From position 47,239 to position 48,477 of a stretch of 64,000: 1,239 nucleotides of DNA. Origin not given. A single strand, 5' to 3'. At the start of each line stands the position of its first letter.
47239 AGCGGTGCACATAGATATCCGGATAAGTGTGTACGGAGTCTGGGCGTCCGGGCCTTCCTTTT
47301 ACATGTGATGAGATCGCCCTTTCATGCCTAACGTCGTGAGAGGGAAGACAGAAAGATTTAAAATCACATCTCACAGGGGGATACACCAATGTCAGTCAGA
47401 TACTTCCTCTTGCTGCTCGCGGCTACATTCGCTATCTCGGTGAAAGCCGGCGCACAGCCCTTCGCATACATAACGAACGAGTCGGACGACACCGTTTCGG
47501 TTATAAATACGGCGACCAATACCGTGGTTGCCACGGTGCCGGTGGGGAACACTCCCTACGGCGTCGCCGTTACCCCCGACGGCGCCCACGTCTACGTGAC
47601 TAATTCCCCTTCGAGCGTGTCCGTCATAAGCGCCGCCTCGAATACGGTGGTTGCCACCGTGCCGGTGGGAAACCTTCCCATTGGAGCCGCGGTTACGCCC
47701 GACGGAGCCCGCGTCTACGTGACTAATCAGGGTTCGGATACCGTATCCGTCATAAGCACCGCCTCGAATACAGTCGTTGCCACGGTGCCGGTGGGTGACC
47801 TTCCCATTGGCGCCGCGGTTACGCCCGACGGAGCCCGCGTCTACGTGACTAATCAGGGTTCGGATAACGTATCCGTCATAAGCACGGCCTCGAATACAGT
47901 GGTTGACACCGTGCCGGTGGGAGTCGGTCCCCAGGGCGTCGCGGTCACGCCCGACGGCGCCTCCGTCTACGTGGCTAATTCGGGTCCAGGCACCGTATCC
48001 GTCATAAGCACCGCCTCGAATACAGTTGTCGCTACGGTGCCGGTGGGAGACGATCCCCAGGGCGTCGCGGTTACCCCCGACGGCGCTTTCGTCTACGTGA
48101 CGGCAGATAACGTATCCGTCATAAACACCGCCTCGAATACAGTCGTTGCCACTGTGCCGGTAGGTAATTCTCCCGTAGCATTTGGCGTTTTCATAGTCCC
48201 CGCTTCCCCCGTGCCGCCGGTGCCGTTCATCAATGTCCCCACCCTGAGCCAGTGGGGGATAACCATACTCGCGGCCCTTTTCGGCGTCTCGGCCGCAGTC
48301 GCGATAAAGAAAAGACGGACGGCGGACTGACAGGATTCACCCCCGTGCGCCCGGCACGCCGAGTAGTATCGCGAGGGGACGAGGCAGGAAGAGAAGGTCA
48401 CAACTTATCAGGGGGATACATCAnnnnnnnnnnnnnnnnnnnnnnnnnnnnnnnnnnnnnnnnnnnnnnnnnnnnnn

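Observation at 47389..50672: Three tandem YVTN beta-propeller paralogues, each ending in an IPTL-CTERM-like sorting tail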

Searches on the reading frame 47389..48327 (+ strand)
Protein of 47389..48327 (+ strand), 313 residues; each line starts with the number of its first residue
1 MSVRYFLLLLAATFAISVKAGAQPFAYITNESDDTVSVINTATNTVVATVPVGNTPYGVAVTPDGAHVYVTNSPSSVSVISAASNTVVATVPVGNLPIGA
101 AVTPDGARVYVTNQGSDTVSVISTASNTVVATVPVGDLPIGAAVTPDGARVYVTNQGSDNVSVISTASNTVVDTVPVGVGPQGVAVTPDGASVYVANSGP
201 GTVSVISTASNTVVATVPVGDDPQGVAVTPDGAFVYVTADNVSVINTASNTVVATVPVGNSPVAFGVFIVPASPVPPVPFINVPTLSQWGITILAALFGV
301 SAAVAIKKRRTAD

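Call 3: search_protein_families(library=ncbifam, proteins=[window:47389-48327:+], max_evalue=1)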
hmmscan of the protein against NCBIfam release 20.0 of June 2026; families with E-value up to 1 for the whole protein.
window:47389-48327:+ (313 aa): 20 families
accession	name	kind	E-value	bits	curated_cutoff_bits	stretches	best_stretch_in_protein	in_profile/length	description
TIGR02276.1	beta_rpt_yvtn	repeat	6e-74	243.8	27.85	6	104-145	1-42/42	beta-propeller repeat protein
TIGR03866.1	PQQ_ABC_repeats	subfamily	3e-48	164.5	287.3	2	22-149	9-137/310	PQQ-dependent catabolism-associated beta-propeller protein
NF052340.1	hydrazine_beta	equivalog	1e-34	120.3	560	3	100-208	38-148/372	hydrazine synthase subunit beta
NF052342.1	hydrazine_BC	exception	7.8e-28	97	1250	3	139-253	41-160/690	hydrazine synthase subunit beta-gamma fusion subunit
NF052460.1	L-NosZ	equivalog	7.3e-21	74.2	700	3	75-197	154-276/480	clade III lactonase-type nitrous-oxide reductase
NF048007.1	MmpL3Stblzr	equivalog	2e-19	70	600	3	118-197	249-326/366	MmpL3/TtfA transport complex stabilizer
NF052280.1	7_blade_YncE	equivalog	1.6e-17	63.3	400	2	75-240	150-318/338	7-bladed beta-propeller protein YncE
NF038117.1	choice_anch_I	subfamily_domain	9.7e-11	41.2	300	5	161-199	77-115/458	choice-of-anchor I family protein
TIGR03907.1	QH_beta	equivalog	4.5e-08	32.6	223.2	3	69-125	5-63/338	quinohemoprotein amine dehydrogenase subunit beta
NF041516.1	PA2928_fam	subfamily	2.3e-07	30.6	70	1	196-243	309-362/376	PA2928 family protein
NF008258.1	PRK11028.1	equivalog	3.9e-06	26.2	370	2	23-126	187-306/330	6-phosphogluconolactonase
NF033207.2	midcut_by_XrtH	subfamily_domain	1.6e-05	25.1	45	1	277-310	31-64/175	midcut-by-XrtH protein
NF053768.1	CIS12_fam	equivalog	3.8e-05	22.6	860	2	80-248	29-196/715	CIS12 family contractile injection system protein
TIGR04246.1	nitrous_NosZ_Gp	equivalog_domain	6.2e-05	21.5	625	2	35-71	253-289/578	Sec-dependent nitrous-oxide reductase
TIGR04174.1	IPTL_CTERM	subfamily_domain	8.8e-05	22.7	20.5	1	283-303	1-21/27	IPTL-CTERM sorting domain-containing protein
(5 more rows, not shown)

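Call 4: search_protein_families(library=pfam, proteins=[window:47389-48327:+], max_evalue=1)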
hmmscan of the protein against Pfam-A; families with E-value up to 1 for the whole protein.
window:47389-48327:+ (313 aa): 17 families
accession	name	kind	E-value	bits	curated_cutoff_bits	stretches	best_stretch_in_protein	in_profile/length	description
PF21783.3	YNCE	-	2.7e-15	57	27.1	3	147-227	252-332/339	YNCE-like beta-propeller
PF10282.15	Lactonase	-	1.1e-14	54.8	21.7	2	24-168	203-322/344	Lactonase, 7-bladed beta-propeller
PF25174.1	Beta-prop_THOC3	-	3.5e-12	46.3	305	2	102-255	54-208/272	THOC3 beta-propeller domain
PF24684.1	Vgb_lyase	-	1.3e-10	41.1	50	1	20-237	62-280/290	Virginiamycin B lyase family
PF23414.1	Beta-prop_EML_2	-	1.2e-09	38.4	90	2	26-97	12-83/266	Echinoderm microtubule-associated protein second beta-propeller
PF02239.22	Cytochrom_D1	-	1.1e-07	31.2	25.5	2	111-220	9-118/368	Cytochrome D1 heme domain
PF18203.6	IPTL-CTERM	-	1.8e-05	24.9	20.8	1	283-304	3-24/28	IPTL-CTERM motif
PF01436.27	NHL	-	1.9e-05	24.9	20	1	180-205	3-27/28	NHL repeat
PF08450.18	SGL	-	1.9e-05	24.8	26.3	2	39-154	120-243/246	SMP-30/Gluconolactonase/LRE-like region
PF25172.1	Beta-prop_WDR3_2nd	-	0.00015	21.5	140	1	27-118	13-103/293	WDR3 second beta-propeller domain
PF11809.13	DUF3330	-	0.00055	20.4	25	0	126-150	8-32/69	Domain of unknown function (DUF3330)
PF11578.13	DUF3237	-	0.012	15.8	24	0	225-271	68-114/149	Protein of unknown function (DUF3237)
PF05694.17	SBP56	-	0.019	14.2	34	0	166-198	353-385/453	56kDa selenium binding protein (SBP56)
PF13860.13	FlgD_ig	-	0.042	14.3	27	0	23-59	10-49/79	FlgD Ig-like domain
PF15438.11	Phyto-Amp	-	0.19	12.4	25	1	110-167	49-106/113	Antigenic membrane protein of phytoplasma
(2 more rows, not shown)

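Call 16: list_cluster_members(proteins=[window:47389-48327:+, window:48424-49500:+, window:49596-50669:+, window:50777-52414:-, window:46121-47092:+, window:52477-53946:-, window:13157-16678:+, window:18922-21648:-])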
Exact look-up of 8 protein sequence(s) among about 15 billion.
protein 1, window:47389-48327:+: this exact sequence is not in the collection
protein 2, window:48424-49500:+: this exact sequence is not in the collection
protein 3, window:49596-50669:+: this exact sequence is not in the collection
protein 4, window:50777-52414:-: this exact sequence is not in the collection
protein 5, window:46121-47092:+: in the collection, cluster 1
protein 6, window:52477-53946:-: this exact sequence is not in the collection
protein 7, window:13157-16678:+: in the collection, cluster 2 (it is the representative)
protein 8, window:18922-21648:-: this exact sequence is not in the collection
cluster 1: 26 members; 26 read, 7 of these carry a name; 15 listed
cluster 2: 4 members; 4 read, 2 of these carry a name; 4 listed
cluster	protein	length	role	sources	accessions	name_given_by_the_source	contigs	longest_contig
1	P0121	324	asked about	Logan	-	-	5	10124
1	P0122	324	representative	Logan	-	-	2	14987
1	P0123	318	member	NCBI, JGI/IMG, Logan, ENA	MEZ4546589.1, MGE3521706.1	MAG: branched-chain amino acid transaminase [Candidatus Dadabacteria bacterium] | branched-chain amino acid aminotransferase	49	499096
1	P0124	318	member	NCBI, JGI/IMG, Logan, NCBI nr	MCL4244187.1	MAG: branched-chain amino acid transaminase [Candidatus Dadabacteria bacterium] | branched-chain amino acid aminotransferase | branched-chain amino acid transaminase [Candidatus Dadabacteria bacterium]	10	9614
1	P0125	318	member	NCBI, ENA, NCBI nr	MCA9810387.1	MAG: branched-chain amino acid transaminase [Candidatus Dadabacteria bacterium] | branched-chain amino acid transaminase [Candidatus Dadabacteria bacterium]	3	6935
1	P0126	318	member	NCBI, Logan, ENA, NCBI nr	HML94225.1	MAG TPA: branched-chain amino acid transaminase [Thermodesulfobacteriota bacterium] | branched-chain amino acid transaminase [Thermodesulfobacteriota bacterium]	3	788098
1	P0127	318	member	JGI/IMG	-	branched-chain amino acid aminotransferase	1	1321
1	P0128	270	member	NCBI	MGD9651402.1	MAG: branched-chain-amino-acid transaminase, partial [Candidatus Dadabacteria bacterium]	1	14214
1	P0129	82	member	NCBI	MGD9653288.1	MAG: branched chain amino acid aminotransferase, partial [Candidatus Dadabacteria ...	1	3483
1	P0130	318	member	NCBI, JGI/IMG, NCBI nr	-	-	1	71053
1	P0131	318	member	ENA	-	-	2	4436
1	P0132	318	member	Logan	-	-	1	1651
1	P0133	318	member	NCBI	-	-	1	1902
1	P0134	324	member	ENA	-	-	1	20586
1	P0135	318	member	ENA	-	-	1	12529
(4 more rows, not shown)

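Call 18: find_encoding_contigs(protein=P0126, flank=10000, max_places=4)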
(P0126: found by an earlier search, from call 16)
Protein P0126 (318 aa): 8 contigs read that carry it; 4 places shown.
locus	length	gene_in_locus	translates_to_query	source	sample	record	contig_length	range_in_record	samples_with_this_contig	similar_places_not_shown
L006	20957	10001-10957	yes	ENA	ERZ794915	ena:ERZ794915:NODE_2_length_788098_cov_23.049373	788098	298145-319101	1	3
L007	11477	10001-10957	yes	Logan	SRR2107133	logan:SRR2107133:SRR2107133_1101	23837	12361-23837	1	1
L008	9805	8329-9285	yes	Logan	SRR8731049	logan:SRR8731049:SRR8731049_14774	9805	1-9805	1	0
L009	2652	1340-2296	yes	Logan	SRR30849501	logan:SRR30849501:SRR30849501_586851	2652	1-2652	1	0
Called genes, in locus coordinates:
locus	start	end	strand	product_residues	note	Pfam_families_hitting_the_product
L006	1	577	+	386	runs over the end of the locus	PF00438:S-AdoMet_synt_N, PF02772:S-AdoMet_synt_M, PF02773:S-AdoMet_synt_C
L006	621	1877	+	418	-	PF05221:AdoHcyase, PF02826:2-Hacid_dh_C (weak), PF00670:AdoHcyase_NAD, PF07991:KARI_N (weak)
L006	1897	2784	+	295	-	PF02899:Phage_int_SAM_1, PF13495:Phage_int_SAM_4 (weak), PF00589:Phage_integrase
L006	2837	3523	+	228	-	PF02163:Peptidase_M50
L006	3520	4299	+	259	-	PF02616:SMC_ScpA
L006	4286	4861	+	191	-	PF04079:SMC_ScpB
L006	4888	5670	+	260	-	-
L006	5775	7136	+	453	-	PF00005:ABC_tran (faint), PF00009:GTP_EFTU, PF01926:MMR_HSR1, PF02421:FeoB_N, PF00009:GTP_EFTU, PF01926:MMR_HSR1, PF02421:FeoB_N, PF14714:KH_dom-like, +9 more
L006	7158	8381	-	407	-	PF13439:Glyco_transf_4 (weak), PF00534:Glycos_transf_1, PF13692:Glyco_trans_1_4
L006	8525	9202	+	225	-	-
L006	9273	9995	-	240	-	PF07879:PHB_acc_N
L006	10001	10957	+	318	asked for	PF01063:Aminotran_4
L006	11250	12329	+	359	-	-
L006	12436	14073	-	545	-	PF01343:Peptidase_S49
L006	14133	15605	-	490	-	PF02789:Peptidase_M17_N, PF00883:Peptidase_M17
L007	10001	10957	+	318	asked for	PF01063:Aminotran_4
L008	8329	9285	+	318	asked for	PF01063:Aminotran_4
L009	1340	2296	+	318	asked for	PF01063:Aminotran_4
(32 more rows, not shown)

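Call 19: find_encoding_contigs(protein=P0123, flank=10000, max_places=4)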
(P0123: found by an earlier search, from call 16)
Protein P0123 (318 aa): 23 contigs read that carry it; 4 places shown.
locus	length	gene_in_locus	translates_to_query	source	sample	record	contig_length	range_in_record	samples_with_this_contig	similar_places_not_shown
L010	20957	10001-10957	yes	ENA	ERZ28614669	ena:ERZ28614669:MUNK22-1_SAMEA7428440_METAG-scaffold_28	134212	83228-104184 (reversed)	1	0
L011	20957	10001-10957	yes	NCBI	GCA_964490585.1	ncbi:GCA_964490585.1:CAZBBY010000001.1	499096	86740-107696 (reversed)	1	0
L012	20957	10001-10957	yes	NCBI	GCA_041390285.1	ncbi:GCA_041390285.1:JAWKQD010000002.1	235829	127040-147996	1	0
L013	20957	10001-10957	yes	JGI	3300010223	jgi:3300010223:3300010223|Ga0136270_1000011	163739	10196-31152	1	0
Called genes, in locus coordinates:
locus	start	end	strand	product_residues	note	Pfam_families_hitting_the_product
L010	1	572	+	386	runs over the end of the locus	PF00438:S-AdoMet_synt_N, PF02772:S-AdoMet_synt_M, PF02773:S-AdoMet_synt_C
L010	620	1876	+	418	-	PF05221:AdoHcyase, PF02826:2-Hacid_dh_C, PF00670:AdoHcyase_NAD, PF07991:KARI_N (weak)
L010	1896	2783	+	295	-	PF02899:Phage_int_SAM_1, PF13495:Phage_int_SAM_4 (weak), PF00589:Phage_integrase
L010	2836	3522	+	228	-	PF02163:Peptidase_M50 (weak)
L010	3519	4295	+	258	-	PF02616:SMC_ScpA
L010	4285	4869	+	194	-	PF04079:SMC_ScpB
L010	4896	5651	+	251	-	-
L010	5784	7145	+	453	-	PF00005:ABC_tran (faint), PF00009:GTP_EFTU, PF01926:MMR_HSR1, PF02421:FeoB_N, PF00009:GTP_EFTU, PF01926:MMR_HSR1, PF02421:FeoB_N, PF14714:KH_dom-like, +9 more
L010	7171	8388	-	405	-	PF13439:Glyco_transf_4, PF00534:Glycos_transf_1, PF13692:Glyco_trans_1_4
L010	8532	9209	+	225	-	-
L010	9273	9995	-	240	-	PF07879:PHB_acc_N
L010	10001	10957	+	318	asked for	PF01063:Aminotran_4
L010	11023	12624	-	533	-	PF01343:Peptidase_S49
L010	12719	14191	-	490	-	PF02789:Peptidase_M17_N, PF00883:Peptidase_M17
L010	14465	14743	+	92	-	PF12840:HTH_20, PF01022:HTH_5, PF08279:HTH_11 (weak), PF13412:HTH_24 (weak), PF21476:PF0610-like_N (weak)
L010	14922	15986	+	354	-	PF08392:FAE1_CUT1_RppA, PF00195:Chal_sti_synt_N, PF02797:Chal_sti_synt_C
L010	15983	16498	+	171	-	PF04191:PEMT, PF04140:ICMT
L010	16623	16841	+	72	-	-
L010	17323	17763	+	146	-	PF07681:DoxX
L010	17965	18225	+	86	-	PF13936:HTH_38 (faint), PF01978:TrmB (weak), PF12802:MarR_2, PF12840:HTH_20, PF13412:HTH_24, PF01022:HTH_5, PF01047:MarR (weak), PF08279:HTH_11, +2 more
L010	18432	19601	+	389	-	PF04389:Peptidase_M28, PF01546:Peptidase_M20, PF05343:Peptidase_M42, PF07687:M20_dimer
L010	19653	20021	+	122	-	PF01903:CbiX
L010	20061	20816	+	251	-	PF00702:Hydrolase, PF13419:HAD_2, PF13242:Hydrolase_like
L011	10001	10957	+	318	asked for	PF01063:Aminotran_4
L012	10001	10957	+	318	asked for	PF01063:Aminotran_4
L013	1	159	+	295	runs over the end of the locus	PF02899:Phage_int_SAM_1, PF13495:Phage_int_SAM_4 (weak), PF00589:Phage_integrase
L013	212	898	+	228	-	PF02163:Peptidase_M50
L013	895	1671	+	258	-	PF02616:SMC_ScpA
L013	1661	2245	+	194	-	PF04079:SMC_ScpB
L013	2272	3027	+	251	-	-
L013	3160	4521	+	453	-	PF00005:ABC_tran (faint), PF00009:GTP_EFTU, PF01926:MMR_HSR1, PF02421:FeoB_N, PF00009:GTP_EFTU, PF01926:MMR_HSR1, PF02421:FeoB_N, PF14714:KH_dom-like, +8 more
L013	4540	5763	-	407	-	PF13439:Glyco_transf_4, PF00534:Glycos_transf_1, PF13692:Glyco_trans_1_4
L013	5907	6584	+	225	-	-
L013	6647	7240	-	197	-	PF07879:PHB_acc_N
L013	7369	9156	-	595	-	-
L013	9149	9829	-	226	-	PF27258:NspV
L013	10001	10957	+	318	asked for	PF01063:Aminotran_4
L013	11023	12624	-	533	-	PF25145:NfeD1b_N (faint), PF01343:Peptidase_S49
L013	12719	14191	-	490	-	PF02789:Peptidase_M17_N, PF00883:Peptidase_M17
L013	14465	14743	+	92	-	PF12840:HTH_20, PF01022:HTH_5, PF08279:HTH_11 (weak), PF13412:HTH_24 (weak), PF21476:PF0610-like_N (weak)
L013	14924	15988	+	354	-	PF00195:Chal_sti_synt_N, PF08541:ACP_syn_III_C (faint), PF08392:FAE1_CUT1_RppA, PF08545:ACP_syn_III (faint), PF02797:Chal_sti_synt_C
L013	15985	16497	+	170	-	PF04191:PEMT, PF04140:ICMT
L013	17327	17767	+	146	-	PF07681:DoxX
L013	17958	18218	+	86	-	PF13936:HTH_38 (faint), PF01978:TrmB (weak), PF12802:MarR_2, PF12840:HTH_20, PF13412:HTH_24, PF01022:HTH_5, PF01047:MarR (weak), PF08279:HTH_11, +2 more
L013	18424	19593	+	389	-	PF04389:Peptidase_M28, PF01546:Peptidase_M20, PF05343:Peptidase_M42, PF07687:M20_dimer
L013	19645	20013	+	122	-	PF01903:CbiX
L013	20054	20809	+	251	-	PF00702:Hydrolase, PF13419:HAD_2, PF13242:Hydrolase_like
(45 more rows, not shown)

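Call 49: predict_structure(alignment_id=A2)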
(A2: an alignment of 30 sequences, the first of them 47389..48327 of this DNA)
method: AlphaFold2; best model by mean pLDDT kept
length: 313 residues; sequences in the alignment: 30
mean_pLDDT: 85.4   pTM: 0.77
mean pLDDT of the five models: 85.4, 85.1, 85.0, 84.6, 84.2
residues with pLDDT >= 90: 207; 70-90: 37; 50-70: 42; < 50: 27
segments of 3 or more residues with pLDDT < 50: 269-273, 275-278, 306-313
pLDDT, mean of each block of 10 residues (from residue 1): 71 60 78 90 88 95 94 98 96 98 98 99 98 98 98 98 98 98 97 96 98 97 92 92 95 86 54 49 51 53 48 40
secondary structure, 60 per line:
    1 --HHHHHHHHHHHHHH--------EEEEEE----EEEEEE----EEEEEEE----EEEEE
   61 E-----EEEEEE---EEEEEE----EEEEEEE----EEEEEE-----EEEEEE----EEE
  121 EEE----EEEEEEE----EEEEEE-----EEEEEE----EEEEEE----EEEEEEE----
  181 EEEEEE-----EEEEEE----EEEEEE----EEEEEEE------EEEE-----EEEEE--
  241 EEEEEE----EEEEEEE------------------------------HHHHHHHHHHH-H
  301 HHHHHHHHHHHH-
elements in order: H3-16 E25-30 E35-40 E45-51 E56-61 E67-72 E76-81 E86-92 E97-102 E108-113 E118-123 E128-134 E139-144 E150-155 E160-165 E170-176 E181-186 E192-197 E202-207 E212-218 E225-228 E234-238 E241-246 E251-257 H288-298 H300-312
